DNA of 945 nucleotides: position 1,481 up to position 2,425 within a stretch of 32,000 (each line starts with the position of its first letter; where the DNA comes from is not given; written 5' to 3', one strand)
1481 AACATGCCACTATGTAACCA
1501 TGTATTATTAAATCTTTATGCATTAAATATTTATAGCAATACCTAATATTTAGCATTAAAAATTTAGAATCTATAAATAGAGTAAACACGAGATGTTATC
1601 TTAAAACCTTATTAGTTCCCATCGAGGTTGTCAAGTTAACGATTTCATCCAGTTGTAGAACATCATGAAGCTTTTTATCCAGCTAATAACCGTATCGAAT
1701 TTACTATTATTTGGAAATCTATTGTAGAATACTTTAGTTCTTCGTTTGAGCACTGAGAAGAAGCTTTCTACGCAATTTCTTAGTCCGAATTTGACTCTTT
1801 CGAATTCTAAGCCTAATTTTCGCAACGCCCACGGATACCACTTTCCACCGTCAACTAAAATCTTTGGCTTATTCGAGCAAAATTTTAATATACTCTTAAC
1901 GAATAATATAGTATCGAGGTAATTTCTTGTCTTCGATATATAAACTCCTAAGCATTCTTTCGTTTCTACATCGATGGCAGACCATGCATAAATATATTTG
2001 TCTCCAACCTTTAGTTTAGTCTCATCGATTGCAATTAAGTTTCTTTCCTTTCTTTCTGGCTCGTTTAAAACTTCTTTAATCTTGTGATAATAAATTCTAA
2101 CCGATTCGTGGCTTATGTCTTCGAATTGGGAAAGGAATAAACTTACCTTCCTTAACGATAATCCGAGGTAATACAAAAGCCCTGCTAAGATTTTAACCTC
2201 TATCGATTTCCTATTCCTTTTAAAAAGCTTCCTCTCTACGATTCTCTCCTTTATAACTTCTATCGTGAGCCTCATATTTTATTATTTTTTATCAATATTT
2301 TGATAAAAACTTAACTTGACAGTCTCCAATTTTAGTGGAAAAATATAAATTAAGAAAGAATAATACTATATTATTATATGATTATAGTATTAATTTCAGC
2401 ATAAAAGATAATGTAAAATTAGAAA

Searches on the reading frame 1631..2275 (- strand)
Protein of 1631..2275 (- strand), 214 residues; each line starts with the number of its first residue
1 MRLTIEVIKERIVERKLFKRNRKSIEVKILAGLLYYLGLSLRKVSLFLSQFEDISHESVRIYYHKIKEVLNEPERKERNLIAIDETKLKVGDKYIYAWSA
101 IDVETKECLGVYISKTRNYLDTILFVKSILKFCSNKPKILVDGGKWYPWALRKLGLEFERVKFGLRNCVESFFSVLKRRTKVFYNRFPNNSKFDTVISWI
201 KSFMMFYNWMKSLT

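Call 3: search_protein_families(library=pfam, proteins=[window:1631-2275:-], max_evalue=0.1)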
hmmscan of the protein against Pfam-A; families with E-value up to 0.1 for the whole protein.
window:1631-2275:- (214 aa): 2 families
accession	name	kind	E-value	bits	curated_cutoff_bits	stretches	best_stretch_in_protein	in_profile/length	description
PF13610.12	DDE_Tnp_IS240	-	7.8e-12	45.9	27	1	82-206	5-135/139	DDE domain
PF00665.32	rve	-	0.0058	17.3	32.6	1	79-145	6-76/102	Integrase core domain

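Call 4: search_protein_families(library=ncbifam, proteins=[window:1631-2275:-], max_evalue=0.1)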
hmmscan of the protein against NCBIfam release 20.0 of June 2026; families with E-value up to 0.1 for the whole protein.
window:1631-2275:- (214 aa): 6 families
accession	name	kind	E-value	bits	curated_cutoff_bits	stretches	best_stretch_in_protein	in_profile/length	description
NF033587.1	transpos_IS6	equivalog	4e-44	150.8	125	1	18-211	1-202/202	IS6 family transposase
NF033588.1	transpos_ISC774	exception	1.2e-25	90.3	200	1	27-210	20-194/195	IS6 family transposase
NF033516.0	transpos_IS3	equivalog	0.00011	21.5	160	1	78-209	216-353/369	IS3 family transposase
NF033543.2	transpos_IS256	equivalog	0.001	18.2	150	0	14-118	49-167/338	IS256 family transposase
NF033558.1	transpos_IS1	equivalog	0.014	15.3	100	1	19-111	36-130/199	IS1 family transposase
NF033550.5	transpos_ISL3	equivalog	0.052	12.6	180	1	58-122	104-166/370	ISL3 family transposase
